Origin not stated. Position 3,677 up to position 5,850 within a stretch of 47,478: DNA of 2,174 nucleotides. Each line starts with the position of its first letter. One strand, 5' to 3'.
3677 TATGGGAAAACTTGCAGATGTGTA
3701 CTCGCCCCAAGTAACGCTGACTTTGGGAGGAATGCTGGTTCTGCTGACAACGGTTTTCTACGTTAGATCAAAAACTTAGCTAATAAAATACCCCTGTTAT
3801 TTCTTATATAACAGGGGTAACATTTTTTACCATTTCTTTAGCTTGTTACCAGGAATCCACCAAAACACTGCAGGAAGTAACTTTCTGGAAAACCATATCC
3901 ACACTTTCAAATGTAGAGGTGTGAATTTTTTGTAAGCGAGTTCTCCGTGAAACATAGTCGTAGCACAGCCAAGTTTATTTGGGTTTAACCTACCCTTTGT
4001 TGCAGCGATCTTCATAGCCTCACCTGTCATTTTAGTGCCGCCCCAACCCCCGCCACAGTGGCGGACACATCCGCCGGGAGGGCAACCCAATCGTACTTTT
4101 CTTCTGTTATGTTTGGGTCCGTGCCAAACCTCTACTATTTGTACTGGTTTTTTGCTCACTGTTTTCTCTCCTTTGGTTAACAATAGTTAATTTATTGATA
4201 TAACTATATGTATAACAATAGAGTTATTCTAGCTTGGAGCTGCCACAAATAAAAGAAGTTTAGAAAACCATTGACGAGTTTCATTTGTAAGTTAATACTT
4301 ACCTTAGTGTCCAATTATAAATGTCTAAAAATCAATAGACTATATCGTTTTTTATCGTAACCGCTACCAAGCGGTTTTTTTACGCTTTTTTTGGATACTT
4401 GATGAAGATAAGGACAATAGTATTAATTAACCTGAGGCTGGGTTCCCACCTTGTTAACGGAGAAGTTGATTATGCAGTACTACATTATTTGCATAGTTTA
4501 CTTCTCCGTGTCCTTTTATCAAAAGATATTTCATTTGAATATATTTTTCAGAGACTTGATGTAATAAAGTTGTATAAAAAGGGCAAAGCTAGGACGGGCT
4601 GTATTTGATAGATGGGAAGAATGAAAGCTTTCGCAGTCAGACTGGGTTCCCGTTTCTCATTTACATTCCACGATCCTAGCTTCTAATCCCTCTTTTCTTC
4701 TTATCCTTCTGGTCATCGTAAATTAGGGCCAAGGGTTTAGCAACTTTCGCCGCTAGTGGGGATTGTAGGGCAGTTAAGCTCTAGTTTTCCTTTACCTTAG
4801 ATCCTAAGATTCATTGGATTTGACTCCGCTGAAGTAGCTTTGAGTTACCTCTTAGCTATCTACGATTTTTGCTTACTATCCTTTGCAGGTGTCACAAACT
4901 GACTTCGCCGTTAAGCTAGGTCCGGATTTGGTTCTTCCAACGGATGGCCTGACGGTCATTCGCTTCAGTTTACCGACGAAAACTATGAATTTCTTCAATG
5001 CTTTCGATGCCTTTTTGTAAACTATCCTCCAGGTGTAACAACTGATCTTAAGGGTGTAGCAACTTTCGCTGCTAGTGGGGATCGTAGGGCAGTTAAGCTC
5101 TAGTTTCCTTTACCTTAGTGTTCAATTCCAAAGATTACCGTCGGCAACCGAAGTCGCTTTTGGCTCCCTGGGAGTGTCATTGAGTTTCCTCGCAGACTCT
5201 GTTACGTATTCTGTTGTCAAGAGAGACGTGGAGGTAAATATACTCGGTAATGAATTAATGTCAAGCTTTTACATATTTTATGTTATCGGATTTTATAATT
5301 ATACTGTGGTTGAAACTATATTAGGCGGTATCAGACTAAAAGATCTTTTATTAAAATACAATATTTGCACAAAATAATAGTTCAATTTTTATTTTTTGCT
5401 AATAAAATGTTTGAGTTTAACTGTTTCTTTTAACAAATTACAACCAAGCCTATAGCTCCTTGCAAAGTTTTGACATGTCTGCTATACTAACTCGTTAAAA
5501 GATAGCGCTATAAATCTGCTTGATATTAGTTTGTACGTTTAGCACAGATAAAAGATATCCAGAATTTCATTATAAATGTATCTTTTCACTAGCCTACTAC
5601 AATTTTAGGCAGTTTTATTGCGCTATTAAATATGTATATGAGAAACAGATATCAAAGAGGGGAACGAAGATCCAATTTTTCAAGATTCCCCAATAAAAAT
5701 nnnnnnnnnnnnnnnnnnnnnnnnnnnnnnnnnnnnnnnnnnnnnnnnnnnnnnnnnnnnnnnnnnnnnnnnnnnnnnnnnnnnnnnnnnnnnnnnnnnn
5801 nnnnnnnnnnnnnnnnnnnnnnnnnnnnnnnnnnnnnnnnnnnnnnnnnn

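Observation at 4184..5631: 1.45-kb ORF-free island containing a family of conserved non-coding repeats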

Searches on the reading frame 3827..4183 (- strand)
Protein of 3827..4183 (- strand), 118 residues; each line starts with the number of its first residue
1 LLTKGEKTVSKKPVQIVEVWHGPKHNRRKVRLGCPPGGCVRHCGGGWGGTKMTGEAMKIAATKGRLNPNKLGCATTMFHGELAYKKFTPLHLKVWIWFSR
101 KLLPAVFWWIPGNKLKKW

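Call 11: search_protein_families(library=pfam, proteins=[window:3827-4183:-], max_evalue=0.01)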
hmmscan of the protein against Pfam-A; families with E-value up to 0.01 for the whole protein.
window:3827-4183:- (118 aa): 0 families

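Call 26: find_homologous_proteins(query=window:3827-4183:-, max_evalue=0.001)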
Query window:3827-4183:- (118 aa): 3 proteins with E <= 0.001 among 3 candidates.
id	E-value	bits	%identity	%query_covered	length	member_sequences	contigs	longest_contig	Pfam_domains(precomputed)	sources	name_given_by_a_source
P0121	6.1e-72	258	99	93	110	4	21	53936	-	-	-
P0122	2.3e-40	156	72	83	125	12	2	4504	-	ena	-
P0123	1.6e-13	69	97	31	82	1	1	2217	-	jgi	-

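Call 28: find_encoding_contigs(protein=P0122, flank=10000, max_places=10)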
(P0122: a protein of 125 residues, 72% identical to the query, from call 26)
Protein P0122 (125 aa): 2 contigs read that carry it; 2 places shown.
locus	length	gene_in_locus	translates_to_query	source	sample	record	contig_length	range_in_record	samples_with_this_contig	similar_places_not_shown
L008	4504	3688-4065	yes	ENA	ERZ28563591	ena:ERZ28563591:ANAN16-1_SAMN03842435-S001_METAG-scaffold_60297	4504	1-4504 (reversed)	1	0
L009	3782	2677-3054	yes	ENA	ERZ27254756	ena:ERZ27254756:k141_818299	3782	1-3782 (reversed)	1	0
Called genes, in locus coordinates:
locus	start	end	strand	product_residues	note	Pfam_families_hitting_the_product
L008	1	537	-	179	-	?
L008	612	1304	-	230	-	PF01564:Spermine_synth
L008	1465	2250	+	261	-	-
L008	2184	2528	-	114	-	PF00271:Helicase_C, PF16203:ERCC3_RAD25_C (weak)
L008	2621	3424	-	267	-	-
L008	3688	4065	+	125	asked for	-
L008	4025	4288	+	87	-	-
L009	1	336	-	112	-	?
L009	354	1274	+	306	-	-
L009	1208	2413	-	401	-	PF00270:DEAD, PF04851:ResIII, PF16203:ERCC3_RAD25_C (faint), PF00271:Helicase_C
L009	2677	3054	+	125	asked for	-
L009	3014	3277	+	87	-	-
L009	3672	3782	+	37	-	?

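Call 30: find_encoding_contigs(protein=P0121, flank=10000, max_places=10)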
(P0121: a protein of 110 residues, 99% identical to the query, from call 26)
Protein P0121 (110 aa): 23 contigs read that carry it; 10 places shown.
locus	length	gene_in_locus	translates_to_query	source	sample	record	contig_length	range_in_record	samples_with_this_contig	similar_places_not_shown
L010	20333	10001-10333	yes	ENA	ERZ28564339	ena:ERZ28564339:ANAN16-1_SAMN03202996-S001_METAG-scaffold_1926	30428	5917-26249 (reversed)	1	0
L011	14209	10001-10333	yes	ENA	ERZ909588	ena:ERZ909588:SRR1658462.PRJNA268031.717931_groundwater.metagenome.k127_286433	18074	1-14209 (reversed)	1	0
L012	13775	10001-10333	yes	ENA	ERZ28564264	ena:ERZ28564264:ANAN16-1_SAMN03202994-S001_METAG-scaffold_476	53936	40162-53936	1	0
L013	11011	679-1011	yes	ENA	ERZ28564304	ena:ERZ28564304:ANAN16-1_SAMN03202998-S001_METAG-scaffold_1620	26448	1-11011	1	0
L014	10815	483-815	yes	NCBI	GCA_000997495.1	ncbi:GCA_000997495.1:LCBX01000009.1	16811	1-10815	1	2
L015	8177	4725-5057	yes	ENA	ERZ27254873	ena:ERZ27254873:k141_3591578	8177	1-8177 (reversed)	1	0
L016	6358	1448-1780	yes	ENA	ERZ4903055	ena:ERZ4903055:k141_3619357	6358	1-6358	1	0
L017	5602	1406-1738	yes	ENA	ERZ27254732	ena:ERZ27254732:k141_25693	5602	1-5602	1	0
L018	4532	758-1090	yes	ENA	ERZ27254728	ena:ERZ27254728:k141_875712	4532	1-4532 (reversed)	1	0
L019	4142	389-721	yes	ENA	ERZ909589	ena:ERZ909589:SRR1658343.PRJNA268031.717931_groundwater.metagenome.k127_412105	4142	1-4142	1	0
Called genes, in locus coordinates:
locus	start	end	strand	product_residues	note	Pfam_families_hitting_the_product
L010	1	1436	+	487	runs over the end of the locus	-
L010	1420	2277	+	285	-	PF01522:Polysacc_deac_1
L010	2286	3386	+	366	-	PF00535:Glycos_transf_2, PF13641:Glyco_tranf_2_3, PF03142:Chitin_synth_2, PF13632:Glyco_trans_2_3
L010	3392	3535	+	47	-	-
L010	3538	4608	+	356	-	PF00704:Glyco_hydro_18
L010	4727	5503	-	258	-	PF04234:CopC (weak), PF00127:Copper-bind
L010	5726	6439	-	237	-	-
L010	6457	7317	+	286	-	-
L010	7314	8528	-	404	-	PF00270:DEAD, PF04851:ResIII, PF16203:ERCC3_RAD25_C (weak), PF00271:Helicase_C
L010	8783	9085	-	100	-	-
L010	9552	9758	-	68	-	-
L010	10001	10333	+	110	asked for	-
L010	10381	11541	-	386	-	PF07690:MFS_1, PF03092:BT1 (faint), PF07690:MFS_1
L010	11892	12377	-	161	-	-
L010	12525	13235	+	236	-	PF00588:SpoU_methylase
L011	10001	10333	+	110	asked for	-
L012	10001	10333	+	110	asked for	-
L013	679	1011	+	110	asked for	-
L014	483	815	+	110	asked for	-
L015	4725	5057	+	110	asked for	-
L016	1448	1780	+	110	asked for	-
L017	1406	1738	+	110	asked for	-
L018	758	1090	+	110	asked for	-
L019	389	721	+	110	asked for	-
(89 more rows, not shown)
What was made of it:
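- Tried and rejected: Synteny through the 118-aa protein (calls 26, 28, 30).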

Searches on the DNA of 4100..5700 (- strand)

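Call 4: search_rna_families(source=window, start=4100, end=5700, threshold=evalue, max_evalue=10, show_alignments=3)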
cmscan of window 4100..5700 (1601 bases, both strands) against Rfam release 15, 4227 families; matches with E-value up to 10: 6.
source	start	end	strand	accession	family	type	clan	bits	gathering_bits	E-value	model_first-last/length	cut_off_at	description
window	5366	5449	-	RF02366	Yfr19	Gene; sRNA;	-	20.1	70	6.1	1-82/82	no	Cyanobacterial functional RNA 19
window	5242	5292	+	RF01194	sn2903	Gene; snRNA; snoRNA; CD-box;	CL00066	19.9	50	0.18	1-91/91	no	Small nucleolar RNA sn2903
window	4834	4905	-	RF02643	Spy491738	Gene; sRNA;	-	18.6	91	6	1-85/85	no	S. pyogenes small RNA Spy491738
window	5502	5626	+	RF03781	mir-4524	Gene; miRNA;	-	16.2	68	5.1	14-71/84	no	mir-4524 microRNA precursor family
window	4453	4512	+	RF04295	mir-329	Gene; miRNA;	CL00149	15.2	76.8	9.4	1-80/80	no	mir-329 microRNA precursor family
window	4173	4218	+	RF02350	psRNA6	Gene; sRNA;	-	11.7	60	1.9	1-333/333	no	Nitrosomonas sRNA psRNA6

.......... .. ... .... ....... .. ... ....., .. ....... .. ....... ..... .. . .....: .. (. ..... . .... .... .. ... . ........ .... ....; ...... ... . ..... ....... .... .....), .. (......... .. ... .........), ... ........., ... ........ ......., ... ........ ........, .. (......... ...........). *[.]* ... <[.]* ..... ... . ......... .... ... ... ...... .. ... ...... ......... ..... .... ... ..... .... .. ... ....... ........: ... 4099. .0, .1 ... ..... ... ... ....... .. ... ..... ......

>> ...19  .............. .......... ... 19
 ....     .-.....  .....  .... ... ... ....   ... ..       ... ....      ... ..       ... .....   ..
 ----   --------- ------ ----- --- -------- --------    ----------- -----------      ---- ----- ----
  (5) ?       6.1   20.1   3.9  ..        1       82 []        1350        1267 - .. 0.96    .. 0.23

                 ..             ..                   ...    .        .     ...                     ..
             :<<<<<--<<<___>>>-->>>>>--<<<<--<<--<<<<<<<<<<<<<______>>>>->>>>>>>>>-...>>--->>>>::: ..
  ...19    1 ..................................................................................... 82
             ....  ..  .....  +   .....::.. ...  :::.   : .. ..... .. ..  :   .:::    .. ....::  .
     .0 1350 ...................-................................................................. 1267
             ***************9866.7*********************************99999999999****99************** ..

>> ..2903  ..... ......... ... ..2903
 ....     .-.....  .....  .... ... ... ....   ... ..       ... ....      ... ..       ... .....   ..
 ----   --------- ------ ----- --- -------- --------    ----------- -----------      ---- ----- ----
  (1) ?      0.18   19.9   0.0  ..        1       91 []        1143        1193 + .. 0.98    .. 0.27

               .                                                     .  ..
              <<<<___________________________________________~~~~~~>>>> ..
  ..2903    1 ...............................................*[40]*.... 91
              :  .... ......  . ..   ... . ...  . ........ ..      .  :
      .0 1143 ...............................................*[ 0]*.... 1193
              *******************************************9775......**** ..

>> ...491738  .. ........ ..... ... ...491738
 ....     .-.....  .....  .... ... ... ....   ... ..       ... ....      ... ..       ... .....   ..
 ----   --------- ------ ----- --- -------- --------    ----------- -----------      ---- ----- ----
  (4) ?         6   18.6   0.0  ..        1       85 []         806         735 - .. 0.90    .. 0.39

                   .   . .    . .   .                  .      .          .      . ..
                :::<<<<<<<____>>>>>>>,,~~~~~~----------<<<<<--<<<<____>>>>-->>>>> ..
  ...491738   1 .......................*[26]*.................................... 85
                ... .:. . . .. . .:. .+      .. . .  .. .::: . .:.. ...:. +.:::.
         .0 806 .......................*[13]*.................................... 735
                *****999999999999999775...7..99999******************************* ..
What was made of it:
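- On Any Rfam 15 family (including RNase P, tmRNA, SRP, 6S, group I and II introns, OLE, GOLLD, ROOL, HEARO, raiA, riboswitches): Only noise (at most 20 bits, all far below threshold) in 4100-5700 at E<=10 (call 4).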

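Call 13: search_dna_similar(query=window:4560-5240:-, collection=plasmids, mode=distant, max_evalue=0.001)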
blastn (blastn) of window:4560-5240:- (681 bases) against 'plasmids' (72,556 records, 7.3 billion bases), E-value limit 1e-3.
No match.

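Call 14: search_dna_similar(query=window:4560-5240:-, collection=phages, mode=distant, max_evalue=0.001)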
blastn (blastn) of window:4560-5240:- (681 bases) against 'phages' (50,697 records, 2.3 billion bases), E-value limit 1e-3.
No match.

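Call 78: search_rna_families(sources=[L028, L029, L032, L031], threshold=evalue, max_evalue=1)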
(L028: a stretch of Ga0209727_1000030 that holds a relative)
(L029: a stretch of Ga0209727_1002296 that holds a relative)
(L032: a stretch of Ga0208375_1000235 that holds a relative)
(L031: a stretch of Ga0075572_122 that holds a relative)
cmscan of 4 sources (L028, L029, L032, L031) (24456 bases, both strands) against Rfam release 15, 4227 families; matches with E-value up to 1: 2.
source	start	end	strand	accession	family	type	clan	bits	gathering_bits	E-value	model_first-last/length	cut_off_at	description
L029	4600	4653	+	RF04343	Plastid-psbA-2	Cis-reg;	CL00153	26.2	55.8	0.42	1-60/60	no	Plastid-psbA-2 3UTR RNA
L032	5387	5460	+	RF03913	mir-992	Gene; miRNA;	-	24.5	79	0.7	1-86/86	no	mir-992 microRNA precursor family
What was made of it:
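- On Any Rfam 15 family (including RNase P, tmRNA, SRP, 6S, group I and II introns, OLE, GOLLD, ROOL, HEARO, raiA, riboswitches): Nothing on the RNA in the four homologous loci at E<=1 (call 78).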

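Call 89: search_dna_similar(query=window:4576-5233:-, collection=ecoli_genomes, mode=distant, max_evalue=1, max_rows=5)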
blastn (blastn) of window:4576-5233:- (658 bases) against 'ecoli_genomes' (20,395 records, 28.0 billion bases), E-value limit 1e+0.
No match.
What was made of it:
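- Tried and rejected: BLASTN of the RNA found nothing (calls 13, 14, 89).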

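Call 99: build_rna_model(alignment_id=A11)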
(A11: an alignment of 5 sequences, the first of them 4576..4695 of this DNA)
Model R1 built from alignment A11 (5 sequences, 130 columns); structure: RNAalifold consensus.
model positions 129; base pairs 41; branch points 0; effective number of sequences 1.04; information 0.589 bits per position. Calibrated on 0.2 Mb of random sequence (short: E-values are rough).
structure used (alignment columns):
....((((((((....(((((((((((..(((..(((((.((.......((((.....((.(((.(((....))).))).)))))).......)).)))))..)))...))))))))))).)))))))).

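Call 100: search_with_rna_model(model_id=R1, sources=[window, L001, L002, L005, L008, L009, L012, L013, L018, L020, L021, L022, L023, L024, L028, L029, L030, L031, L032, L033, L034], max_evalue=10)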
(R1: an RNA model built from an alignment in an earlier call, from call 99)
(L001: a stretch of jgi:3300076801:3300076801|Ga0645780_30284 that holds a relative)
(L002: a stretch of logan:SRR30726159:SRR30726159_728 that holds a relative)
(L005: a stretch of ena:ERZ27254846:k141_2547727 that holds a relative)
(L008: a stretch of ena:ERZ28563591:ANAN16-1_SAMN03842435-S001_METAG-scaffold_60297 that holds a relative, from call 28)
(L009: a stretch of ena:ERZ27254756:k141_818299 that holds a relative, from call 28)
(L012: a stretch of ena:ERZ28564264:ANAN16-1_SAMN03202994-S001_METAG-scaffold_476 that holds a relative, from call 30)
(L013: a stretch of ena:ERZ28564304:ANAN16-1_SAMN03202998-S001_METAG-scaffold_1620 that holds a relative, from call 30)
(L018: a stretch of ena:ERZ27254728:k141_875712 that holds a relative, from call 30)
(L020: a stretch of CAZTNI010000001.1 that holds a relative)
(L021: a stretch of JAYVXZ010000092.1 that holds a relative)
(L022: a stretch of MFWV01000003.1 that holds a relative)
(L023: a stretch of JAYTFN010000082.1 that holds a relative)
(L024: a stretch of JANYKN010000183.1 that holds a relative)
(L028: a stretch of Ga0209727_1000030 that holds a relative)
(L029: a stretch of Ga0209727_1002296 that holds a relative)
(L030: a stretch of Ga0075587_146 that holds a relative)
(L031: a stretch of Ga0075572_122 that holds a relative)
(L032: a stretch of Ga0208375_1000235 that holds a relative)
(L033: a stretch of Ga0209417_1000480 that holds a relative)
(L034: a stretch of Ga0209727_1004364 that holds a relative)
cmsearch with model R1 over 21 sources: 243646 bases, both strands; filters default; matches with E-value up to 10: 20.
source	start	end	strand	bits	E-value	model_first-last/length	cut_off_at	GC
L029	3454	3581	+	139.3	1.9e-38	1-129/129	no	0.45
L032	3454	3581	+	135.8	2e-37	1-129/129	no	0.48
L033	3454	3581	+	135.8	2e-37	1-129/129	no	0.48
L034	3454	3581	+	135.8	2e-37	1-129/129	no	0.48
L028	3452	3578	+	130.3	8.8e-36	1-129/129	no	0.43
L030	1083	1209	+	130.3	8.8e-36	1-129/129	no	0.43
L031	3452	3578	+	130.3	8.8e-36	1-129/129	no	0.43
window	4576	4699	-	116.8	9.2e-32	1-129/129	no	0.44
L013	138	262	+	109.5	1.4e-29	1-129/129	no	0.44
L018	217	341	+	107.9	4e-29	1-129/129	no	0.45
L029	3458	3585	-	35.9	1.1e-07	1-129/129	no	0.45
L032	3458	3585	-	32.3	1.3e-06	1-129/129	no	0.48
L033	3458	3585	-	32.3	1.3e-06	1-129/129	no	0.48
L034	3458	3585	-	32.3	1.3e-06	1-129/129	no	0.48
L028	3459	3579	-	29.1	1.2e-05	1-129/129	no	0.42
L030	1090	1210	-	29.1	1.2e-05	1-129/129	no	0.42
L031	3459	3579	-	29.1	1.2e-05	1-129/129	no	0.42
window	4572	4695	+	24.3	0.00032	1-129/129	no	0.44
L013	142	265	-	21.5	0.0022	1-129/129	no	0.43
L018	221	344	-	21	0.0031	1-129/129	no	0.44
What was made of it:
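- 4576..4695 (-): 3' domain. An 11-bp long-range stem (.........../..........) encloses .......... (4642-4651) and a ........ hairpin, and ends in GCCCUUUUU. Covariance model R1 scores 108-139 bits on this strand in every lineage, finds one copy per locus, and finds none in the sister-species loci (calls 99, 100).
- Covariance model R1 finds exactly one copy per locus (call 100).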
